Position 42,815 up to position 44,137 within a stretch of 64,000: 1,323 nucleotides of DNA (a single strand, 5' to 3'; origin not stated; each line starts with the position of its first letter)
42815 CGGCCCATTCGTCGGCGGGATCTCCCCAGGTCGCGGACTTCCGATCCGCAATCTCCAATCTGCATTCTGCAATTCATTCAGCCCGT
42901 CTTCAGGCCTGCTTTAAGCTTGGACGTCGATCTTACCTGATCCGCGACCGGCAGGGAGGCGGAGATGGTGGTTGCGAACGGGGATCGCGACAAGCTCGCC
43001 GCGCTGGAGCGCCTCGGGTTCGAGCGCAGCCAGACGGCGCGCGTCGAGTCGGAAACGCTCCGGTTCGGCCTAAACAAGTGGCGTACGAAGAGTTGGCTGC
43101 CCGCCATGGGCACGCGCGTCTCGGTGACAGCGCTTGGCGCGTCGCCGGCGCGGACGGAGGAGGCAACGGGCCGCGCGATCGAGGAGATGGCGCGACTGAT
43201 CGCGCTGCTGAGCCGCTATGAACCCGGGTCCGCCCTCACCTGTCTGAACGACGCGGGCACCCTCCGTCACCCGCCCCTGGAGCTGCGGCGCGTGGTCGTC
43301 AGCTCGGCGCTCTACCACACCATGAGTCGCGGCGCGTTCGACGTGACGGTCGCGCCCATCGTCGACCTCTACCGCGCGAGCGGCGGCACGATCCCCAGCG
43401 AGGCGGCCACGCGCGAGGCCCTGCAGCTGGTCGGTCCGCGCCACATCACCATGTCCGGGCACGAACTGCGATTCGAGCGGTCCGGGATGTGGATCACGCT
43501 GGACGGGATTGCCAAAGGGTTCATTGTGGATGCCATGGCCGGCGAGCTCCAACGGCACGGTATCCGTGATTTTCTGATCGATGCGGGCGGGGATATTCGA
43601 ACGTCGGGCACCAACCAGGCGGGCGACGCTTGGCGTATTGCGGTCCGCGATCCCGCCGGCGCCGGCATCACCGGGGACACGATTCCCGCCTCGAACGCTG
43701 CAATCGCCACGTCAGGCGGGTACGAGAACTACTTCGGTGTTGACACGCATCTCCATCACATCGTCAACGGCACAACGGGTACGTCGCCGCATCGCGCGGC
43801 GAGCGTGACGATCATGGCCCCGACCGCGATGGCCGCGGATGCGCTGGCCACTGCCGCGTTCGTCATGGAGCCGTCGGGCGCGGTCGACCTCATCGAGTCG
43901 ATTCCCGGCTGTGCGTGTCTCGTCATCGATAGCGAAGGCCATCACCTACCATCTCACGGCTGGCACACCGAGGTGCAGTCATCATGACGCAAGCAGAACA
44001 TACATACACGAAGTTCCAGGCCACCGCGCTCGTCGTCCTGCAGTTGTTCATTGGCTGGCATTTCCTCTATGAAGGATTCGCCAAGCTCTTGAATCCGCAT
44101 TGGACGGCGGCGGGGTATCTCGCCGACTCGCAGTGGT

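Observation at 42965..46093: apbE - doxX - Tat-anchored Gfo/Idh/MocA dehydrogenase operon: candidate undescribed flavinylation-linked periplasmic dehydrogenase-to-quinone module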

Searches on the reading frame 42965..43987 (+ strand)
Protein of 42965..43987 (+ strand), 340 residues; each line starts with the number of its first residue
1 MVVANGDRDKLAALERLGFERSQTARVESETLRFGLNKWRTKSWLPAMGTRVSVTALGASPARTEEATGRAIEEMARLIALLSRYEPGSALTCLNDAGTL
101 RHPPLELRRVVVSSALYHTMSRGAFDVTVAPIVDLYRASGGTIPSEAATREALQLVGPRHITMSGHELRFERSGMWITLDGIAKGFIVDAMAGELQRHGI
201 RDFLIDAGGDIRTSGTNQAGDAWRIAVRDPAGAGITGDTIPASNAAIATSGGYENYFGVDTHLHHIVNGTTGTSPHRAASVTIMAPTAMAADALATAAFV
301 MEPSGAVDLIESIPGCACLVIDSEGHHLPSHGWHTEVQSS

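Call 3: search_protein_families(library=pfam, proteins=[window:42965-43987:+], max_evalue=0.01)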
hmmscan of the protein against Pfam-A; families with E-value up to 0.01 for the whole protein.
window:42965-43987:+ (340 aa): 1 family
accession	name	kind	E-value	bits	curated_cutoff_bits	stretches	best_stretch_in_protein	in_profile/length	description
PF02424.20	ApbE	-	1.1e-68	232.1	25.6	1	48-319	1-265/266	ApbE family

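Call 4: search_protein_families(library=ncbifam, proteins=[window:42965-43987:+], max_evalue=0.01)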
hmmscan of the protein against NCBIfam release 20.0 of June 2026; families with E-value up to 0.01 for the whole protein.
window:42965-43987:+ (340 aa): 1 family
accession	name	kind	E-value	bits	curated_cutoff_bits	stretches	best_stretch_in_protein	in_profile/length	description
NF007774.0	PRK10461.1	equivalog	3.6e-32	111.6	498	1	47-326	41-332/351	FAD:protein FMN transferase ApbE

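Call 46: search_solved_structures(query=window:42965-43984:+, max_evalue=1e-10, show_alignments=2)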
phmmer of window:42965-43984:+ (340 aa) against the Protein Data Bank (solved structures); distinct sequences matched with E-value up to 1e-10: 13.
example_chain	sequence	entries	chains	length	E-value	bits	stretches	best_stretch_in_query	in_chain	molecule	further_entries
6nxi_A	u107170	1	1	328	2.9e-32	115.5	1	80-311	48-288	FAD:protein FMN transferase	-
6nxj_A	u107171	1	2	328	5.7e-31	111.3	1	80-311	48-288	FAD:protein FMN transferase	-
4xgw_A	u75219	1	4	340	2e-30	109.5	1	55-327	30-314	FAD:protein FMN transferase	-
2o18_A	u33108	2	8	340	7.3e-30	107.7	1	55-327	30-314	Thiamine biosynthesis lipoprotein apbE | FAD:protein FMN transferase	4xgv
4xgx_A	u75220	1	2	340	1.3e-28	103.6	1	56-327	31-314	FAD:protein FMN transferase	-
7esa_A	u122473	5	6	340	2.1e-28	102.9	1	113-325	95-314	FAD:protein FMN transferase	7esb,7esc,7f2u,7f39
3pnd_A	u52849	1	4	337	3.3e-28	102.2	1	47-326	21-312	Thiamine biosynthesis lipoprotein ApbE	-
1vrm_A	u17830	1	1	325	1.3e-27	100.3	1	51-315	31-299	hypothetical protein TM1553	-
5mgy_H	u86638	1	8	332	1.3e-25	93.7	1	46-325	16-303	FAD:protein FMN transferase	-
4xdt_A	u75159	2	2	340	2.9e-25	92.5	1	58-321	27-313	FAD:protein FMN transferase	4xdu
4ifu_A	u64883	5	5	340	4.5e-24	88.6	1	71-321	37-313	FAD:protein FMN transferase | Thiamine biosynthesis lipoprotein ApbE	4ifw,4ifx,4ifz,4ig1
7mgt_A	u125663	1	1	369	1.9e-23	86.6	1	71-321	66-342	FAD:protein FMN transferase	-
4xdr_A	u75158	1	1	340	6.1e-23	84.9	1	71-321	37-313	FAD:protein FMN transferase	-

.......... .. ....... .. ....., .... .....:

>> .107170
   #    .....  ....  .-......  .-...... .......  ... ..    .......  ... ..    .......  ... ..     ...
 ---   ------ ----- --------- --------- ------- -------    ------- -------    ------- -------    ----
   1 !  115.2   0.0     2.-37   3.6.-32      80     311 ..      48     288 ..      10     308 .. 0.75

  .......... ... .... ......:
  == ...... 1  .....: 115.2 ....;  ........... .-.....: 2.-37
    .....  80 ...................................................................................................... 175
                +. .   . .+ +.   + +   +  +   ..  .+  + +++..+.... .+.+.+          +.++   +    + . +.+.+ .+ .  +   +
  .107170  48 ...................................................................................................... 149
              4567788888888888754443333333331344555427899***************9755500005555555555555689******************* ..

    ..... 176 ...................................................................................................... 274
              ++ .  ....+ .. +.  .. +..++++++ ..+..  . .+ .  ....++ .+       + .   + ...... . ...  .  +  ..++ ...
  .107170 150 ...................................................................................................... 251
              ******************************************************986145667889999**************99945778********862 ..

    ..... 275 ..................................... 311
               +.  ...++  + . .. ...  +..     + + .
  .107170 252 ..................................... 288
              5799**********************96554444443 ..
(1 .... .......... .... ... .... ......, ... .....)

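Call 47: find_homologous_proteins(query=window:42965-43984:+, max_evalue=1e-20)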
Query window:42965-43984:+ (340 aa): 2488 proteins with E <= 1e-20 among 8000 candidates; the best 120 are listed.
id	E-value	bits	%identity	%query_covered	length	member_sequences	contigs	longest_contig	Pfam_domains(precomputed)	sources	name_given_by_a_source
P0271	1.4e-221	753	100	100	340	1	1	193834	PF02424.21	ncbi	-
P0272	5.1e-131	455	63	100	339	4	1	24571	PF02424.21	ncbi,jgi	-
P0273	4.7e-114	399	56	97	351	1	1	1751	PF02424.21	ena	-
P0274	2.2e-107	377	54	96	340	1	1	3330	PF02424.21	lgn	-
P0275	1.5e-103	365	56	97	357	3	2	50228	PF02424.21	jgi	jgi:thiamine biosynthesis lipoprotein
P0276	3.1e-100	354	52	96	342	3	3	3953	PF02424.21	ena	-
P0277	3.7e-99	350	52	97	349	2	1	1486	PF02424.21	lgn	-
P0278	3.6e-98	347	54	96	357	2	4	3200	PF02424.21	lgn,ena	-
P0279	5.6e-98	346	53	96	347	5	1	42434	PF02424.21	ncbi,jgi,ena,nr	ncbi:MAG: FAD:protein FMN transferase [Gemmatimonadota bacterium]|nr:FAD:protein FMN transferase [Ge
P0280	6.5e-98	346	52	96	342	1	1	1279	PF02424.21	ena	-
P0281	8.0e-98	346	52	97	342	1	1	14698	PF02424.21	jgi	jgi:FAD:protein FMN transferase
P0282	3.6e-97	344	53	96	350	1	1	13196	PF02424.21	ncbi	-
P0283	1.1e-96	342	53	96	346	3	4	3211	PF02424.21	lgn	-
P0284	1.2e-96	342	51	96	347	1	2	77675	PF02424.21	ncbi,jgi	jgi:thiamine biosynthesis lipoprotein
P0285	1.4e-96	342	52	96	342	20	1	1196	PF02424.21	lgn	-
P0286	3.1e-96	341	52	96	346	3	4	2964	PF02424.21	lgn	-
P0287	1.1e-95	339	51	96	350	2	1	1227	PF02424.21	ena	-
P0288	1.9e-95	338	52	96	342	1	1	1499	PF02424.21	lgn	-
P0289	2.6e-95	338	52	96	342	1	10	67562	PF02424.21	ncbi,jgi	jgi:thiamine biosynthesis lipoprotein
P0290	4.1e-95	337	52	96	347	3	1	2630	PF02424.21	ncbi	-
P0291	1.3e-94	335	53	96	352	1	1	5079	PF02424.21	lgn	-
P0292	1.6e-94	335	52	96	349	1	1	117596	PF02424.21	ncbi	-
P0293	1.9e-94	335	53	95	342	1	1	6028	PF02424.21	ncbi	ncbi:MAG: FAD:protein FMN transferase [Gemmatimonadales bacterium]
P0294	2.0e-94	335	52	96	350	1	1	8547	PF02424.21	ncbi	-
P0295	2.9e-94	334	53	95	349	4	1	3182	PF02424.21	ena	-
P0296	4.2e-94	334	51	96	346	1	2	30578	PF02424.21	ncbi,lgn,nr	ncbi:MAG: FAD:protein FMN transferase [Gemmatimonadales bacterium]|nr:FAD:protein FMN transferase [G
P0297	6.3e-94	333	53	95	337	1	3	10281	PF02424.21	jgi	jgi:FAD:protein FMN transferase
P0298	1.1e-93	332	51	95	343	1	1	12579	PF02424.21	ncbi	-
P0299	1.1e-93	332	52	96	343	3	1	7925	PF02424.21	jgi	jgi:thiamine biosynthesis lipoprotein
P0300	2.5e-93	331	52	96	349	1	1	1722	PF02424.21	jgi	jgi:thiamine biosynthesis lipoprotein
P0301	2.6e-93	331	50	96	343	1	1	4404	PF02424.21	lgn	-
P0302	3.4e-93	331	50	96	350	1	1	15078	PF02424.21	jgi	jgi:thiamine biosynthesis lipoprotein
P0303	4.2e-93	330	49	96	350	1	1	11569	PF02424.21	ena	-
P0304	4.4e-93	330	50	96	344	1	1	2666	PF02424.21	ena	-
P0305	4.6e-93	330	52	95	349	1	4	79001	PF02424.21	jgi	jgi:thiamine biosynthesis lipoprotein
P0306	6.3e-93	330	53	96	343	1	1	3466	PF02424.21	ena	-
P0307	8.5e-93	329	48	96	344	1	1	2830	PF02424.21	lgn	-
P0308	9.6e-93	329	53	94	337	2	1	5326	PF02424.21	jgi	jgi:FAD:protein FMN transferase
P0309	1.1e-92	329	51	96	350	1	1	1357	PF02424.21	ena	-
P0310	1.1e-92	329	49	97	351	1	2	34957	PF02424.21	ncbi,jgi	jgi:thiamine biosynthesis lipoprotein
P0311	1.9e-92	328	51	96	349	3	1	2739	PF02424.21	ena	-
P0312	3.0e-92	328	51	97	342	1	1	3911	PF02424.21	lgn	-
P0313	7.1e-92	326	50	96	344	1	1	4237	PF02424.21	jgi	jgi:thiamine biosynthesis lipoprotein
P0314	7.3e-92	326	51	97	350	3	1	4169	PF02424.21,PF27030.1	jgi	-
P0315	7.9e-92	326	50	96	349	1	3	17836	PF02424.21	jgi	jgi:thiamine biosynthesis lipoprotein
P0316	8.4e-92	326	50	96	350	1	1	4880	PF02424.21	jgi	jgi:thiamine biosynthesis lipoprotein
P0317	9.5e-92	326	49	96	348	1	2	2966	PF02424.21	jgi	jgi:thiamine biosynthesis lipoprotein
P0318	1.4e-91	325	51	96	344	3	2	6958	PF02424.21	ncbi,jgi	jgi:thiamine biosynthesis lipoprotein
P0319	2.2e-91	325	50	94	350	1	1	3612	PF02424.21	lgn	-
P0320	3.0e-91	324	52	96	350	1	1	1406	PF02424.21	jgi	jgi:thiamine biosynthesis lipoprotein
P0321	4.1e-91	324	51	95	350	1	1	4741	PF02424.21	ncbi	-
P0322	4.2e-91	324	48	96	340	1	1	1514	PF02424.21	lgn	-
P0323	5.1e-91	323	50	95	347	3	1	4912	PF02424.21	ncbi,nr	ncbi:MAG: FAD:protein FMN transferase [Gemmatimonadales bacterium]|nr:FAD:protein FMN transferase [G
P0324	7.5e-91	323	51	96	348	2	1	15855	PF02424.21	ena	-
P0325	7.9e-91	323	49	96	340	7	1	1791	PF02424.21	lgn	-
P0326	8.1e-91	323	49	96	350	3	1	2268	PF02424.21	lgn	-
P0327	8.8e-91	323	52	97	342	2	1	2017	PF02424.21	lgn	-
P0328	1.1e-90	322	51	95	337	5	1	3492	PF02424.21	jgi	jgi:thiamine biosynthesis lipoprotein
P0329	1.3e-90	322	52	96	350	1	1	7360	PF02424.21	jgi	jgi:thiamine biosynthesis lipoprotein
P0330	1.3e-90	322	52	95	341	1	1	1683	PF02424.21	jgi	jgi:thiamine biosynthesis lipoprotein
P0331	1.7e-90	322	50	95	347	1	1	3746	PF02424.21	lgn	-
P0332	1.8e-90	322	49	95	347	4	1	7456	PF02424.21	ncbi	-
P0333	1.9e-90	322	49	95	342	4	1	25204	PF02424.21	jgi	-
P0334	2.2e-90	321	50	97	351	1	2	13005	PF02424.21,PF27030.1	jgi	jgi:thiamine biosynthesis lipoprotein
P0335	2.3e-90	321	50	96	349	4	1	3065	PF02424.21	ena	-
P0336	2.4e-90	321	49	96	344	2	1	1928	PF02424.21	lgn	-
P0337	2.5e-90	321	49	97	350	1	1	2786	PF02424.21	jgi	-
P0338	2.6e-90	321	49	96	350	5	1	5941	PF02424.21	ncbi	-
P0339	3.2e-90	321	47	96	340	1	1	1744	PF02424.21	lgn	-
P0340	3.2e-90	321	50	95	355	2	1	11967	PF02424.21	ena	-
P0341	3.3e-90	321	50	95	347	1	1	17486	PF02424.21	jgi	jgi:thiamine biosynthesis lipoprotein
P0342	3.3e-90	321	51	96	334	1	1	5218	PF02424.21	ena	-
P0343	4.1e-90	321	48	96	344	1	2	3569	PF02424.21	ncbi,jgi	jgi:thiamine biosynthesis lipoprotein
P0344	4.1e-90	321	51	96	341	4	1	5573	PF02424.21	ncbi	-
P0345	4.1e-90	321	50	95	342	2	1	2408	PF02424.21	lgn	-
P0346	4.1e-90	321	49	95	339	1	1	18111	PF02424.21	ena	-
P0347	4.3e-90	320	51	95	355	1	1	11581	PF02424.21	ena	-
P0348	4.4e-90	320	51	96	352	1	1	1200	PF02424.21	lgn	-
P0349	4.5e-90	320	49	96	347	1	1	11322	PF02424.21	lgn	-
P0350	4.9e-90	320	48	96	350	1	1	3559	PF02424.21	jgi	jgi:thiamine biosynthesis lipoprotein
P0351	5.0e-90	320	49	95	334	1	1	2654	PF02424.21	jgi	jgi:thiamine biosynthesis lipoprotein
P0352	5.4e-90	320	50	95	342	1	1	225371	PF02424.21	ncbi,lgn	-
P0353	6.6e-90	320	49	96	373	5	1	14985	PF02424.21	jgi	-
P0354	6.8e-90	320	52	95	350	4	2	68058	PF02424.21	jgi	jgi:thiamine biosynthesis lipoprotein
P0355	7.0e-90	320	48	97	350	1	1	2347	PF02424.21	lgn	-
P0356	7.1e-90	320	50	95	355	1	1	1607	PF02424.21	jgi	jgi:thiamine biosynthesis lipoprotein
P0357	8.7e-90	319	50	96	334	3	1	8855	PF02424.21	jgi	-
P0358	9.4e-90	319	47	94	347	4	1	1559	PF02424.21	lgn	-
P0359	1.1e-89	319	50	96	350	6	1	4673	PF02424.21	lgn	-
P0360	1.1e-89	319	48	96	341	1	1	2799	PF02424.21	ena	-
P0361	1.2e-89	319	51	94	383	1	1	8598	PF02424.21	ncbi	-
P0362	1.2e-89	319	50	95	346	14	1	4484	PF02424.21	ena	-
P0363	1.3e-89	319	54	85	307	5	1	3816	PF02424.21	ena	-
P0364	2.2e-89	318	49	96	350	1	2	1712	PF02424.21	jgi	jgi:thiamine biosynthesis lipoprotein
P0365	2.3e-89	318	48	96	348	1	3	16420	PF02424.21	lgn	-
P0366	2.3e-89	318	50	96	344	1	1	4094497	PF02424.21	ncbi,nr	ncbi:MAG: FAD:protein FMN transferase [Gemmatimonadota bacterium]|nr:MAG: FAD:protein FMN transferas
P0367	2.5e-89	318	50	96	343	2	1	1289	PF02424.21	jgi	-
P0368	2.6e-89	318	47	96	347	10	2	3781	PF02424.21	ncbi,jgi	jgi:thiamine biosynthesis lipoprotein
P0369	2.6e-89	318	48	96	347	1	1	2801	PF02424.21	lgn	-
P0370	2.8e-89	318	48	96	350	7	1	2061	PF02424.21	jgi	jgi:thiamine biosynthesis lipoprotein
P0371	3.0e-89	318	50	95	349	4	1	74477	PF02424.21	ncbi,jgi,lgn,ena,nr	ncbi:MAG: FAD:protein FMN transferase [Gemmatimonadota bacterium]|nr:FAD:protein FMN transferase [Ge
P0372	3.6e-89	317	49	96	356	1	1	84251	PF02424.21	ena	-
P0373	3.8e-89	317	48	96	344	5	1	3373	PF02424.21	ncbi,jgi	jgi:thiamine biosynthesis lipoprotein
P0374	4.3e-89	317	50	95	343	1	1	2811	PF02424.21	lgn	-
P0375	4.7e-89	317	51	95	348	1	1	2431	PF02424.21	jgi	jgi:thiamine biosynthesis lipoprotein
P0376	5.6e-89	317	48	97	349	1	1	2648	PF02424.21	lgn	-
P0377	5.7e-89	317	49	98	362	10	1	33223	PF02424.21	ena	-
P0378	6.4e-89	317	49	96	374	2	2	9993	PF02424.21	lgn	-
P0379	1.5e-88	315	46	96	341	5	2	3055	PF02424.21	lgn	-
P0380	1.6e-88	315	52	95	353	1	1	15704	PF02424.21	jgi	jgi:thiamine biosynthesis lipoprotein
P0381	1.7e-88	315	49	96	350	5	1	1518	PF02424.21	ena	-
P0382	1.7e-88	315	54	85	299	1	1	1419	PF02424.21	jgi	jgi:thiamine biosynthesis lipoprotein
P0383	2.1e-88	315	48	94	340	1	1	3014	PF02424.21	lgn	-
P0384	2.2e-88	315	48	96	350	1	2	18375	PF02424.21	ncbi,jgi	ncbi:MAG: FAD:protein FMN transferase [Gemmatimonadales bacterium]|jgi:thiamine biosynthesis lipopro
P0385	2.2e-88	315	47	94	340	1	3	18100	PF02424.21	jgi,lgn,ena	-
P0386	2.5e-88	315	51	96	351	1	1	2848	PF02424.21,PF27030.1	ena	-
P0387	2.5e-88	315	49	95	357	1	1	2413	PF02424.21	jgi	jgi:FAD:protein FMN transferase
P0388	2.7e-88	315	50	96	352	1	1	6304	PF02424.21,PF27030.1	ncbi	-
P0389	3.0e-88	314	50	96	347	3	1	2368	PF02424.21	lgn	-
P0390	3.1e-88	314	50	94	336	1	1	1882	PF02424.21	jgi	jgi:thiamine biosynthesis lipoprotein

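Call 63: find_encoding_contigs(protein=P0352, flank=5000, max_places=1)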
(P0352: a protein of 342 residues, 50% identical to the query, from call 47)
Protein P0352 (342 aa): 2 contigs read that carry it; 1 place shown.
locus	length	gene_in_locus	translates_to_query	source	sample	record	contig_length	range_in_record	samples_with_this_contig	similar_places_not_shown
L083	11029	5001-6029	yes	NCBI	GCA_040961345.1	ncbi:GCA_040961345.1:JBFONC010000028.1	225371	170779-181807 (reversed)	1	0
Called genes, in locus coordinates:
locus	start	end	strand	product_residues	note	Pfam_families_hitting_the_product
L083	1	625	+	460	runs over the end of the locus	PF03150:CCP_MauG, PF21419:RoxA-like_Cyt-c (weak)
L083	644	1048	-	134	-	-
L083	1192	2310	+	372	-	PF02129:Peptidase_S15 (faint), PF01738:DLH, PF20434:BD-FAE (weak), PF12697:Abhydrolase_6 (weak), PF00326:Peptidase_S9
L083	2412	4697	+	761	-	PF14814:UB2H (weak), PF00912:Transgly, PF00905:Transpeptidase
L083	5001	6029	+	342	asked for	PF02424:ApbE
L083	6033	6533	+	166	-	PF07681:DoxX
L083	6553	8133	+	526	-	PF01408:GFO_IDH_MocA, PF02894:GFO_IDH_MocA_C, PF22725:GFO_IDH_MocA_C3 (weak)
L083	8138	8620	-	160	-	PF05514:HR_lesion (faint), PF07681:DoxX, PF02077:SURF4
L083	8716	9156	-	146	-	PF01047:MarR, PF12802:MarR_2, PF13463:HTH_27 (weak), PF09339:HTH_IclR (weak)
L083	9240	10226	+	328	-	PF08240:ADH_N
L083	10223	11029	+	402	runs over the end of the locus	-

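Call 64: find_encoding_contigs(protein=P0372, flank=5000, max_places=1)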
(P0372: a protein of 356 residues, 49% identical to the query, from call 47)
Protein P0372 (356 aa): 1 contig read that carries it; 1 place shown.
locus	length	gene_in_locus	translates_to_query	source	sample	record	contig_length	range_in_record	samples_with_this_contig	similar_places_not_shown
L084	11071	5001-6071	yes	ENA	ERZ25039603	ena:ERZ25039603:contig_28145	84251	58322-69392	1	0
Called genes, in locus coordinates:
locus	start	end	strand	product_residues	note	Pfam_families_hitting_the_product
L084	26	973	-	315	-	PF01073:3Beta_HSD, PF01370:Epimerase, PF02719:Polysacc_synt_2 (weak), PF04321:RmlD_sub_bind, PF05368:NmrA (faint), PF07993:NAD_binding_4 (faint), PF13460:NAD_binding_10, PF16363:GDP_Man_Dehyd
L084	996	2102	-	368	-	PF01087:GalP_UDP_transf, PF02744:GalP_UDP_tr_C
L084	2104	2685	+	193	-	PF00185:OTCace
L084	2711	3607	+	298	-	-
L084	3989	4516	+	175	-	-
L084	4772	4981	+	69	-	-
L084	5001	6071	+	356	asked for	PF02424:ApbE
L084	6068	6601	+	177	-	-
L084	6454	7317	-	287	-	-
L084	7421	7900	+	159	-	PF22725:GFO_IDH_MocA_C3 (weak)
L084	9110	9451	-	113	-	-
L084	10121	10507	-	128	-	PF00120:Gln-synt_C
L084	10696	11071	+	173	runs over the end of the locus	-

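Call 65: find_encoding_contigs(protein=P0305, flank=5000, max_places=1)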
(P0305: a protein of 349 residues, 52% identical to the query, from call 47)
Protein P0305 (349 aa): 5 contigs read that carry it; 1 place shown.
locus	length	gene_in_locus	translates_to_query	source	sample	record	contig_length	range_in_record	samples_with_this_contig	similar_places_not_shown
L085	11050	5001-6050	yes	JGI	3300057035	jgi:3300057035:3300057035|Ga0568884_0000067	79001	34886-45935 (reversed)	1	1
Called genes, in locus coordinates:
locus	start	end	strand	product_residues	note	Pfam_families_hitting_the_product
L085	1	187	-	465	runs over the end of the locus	PF00266:Aminotran_5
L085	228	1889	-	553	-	-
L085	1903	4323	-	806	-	PF13620:CarboxypepD_reg, PF13715:CarbopepD_reg_2, PF00593:TonB_dep_Rec_b-barrel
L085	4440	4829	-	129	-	-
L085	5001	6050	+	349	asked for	PF02424:ApbE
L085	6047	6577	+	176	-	PF07681:DoxX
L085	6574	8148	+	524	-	PF01408:GFO_IDH_MocA, PF02894:GFO_IDH_MocA_C, PF22725:GFO_IDH_MocA_C3 (weak)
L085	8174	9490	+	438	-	PF07884:VKOR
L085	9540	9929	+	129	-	-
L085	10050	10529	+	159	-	PF00111:Fer2, PF13085:Fer2_3, PF01799:Fer2_2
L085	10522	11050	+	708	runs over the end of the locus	PF20256:MoCoBD_2, PF01315:Ald_Xan_dh_C (faint), PF02738:MoCoBD_1, PF20256:MoCoBD_2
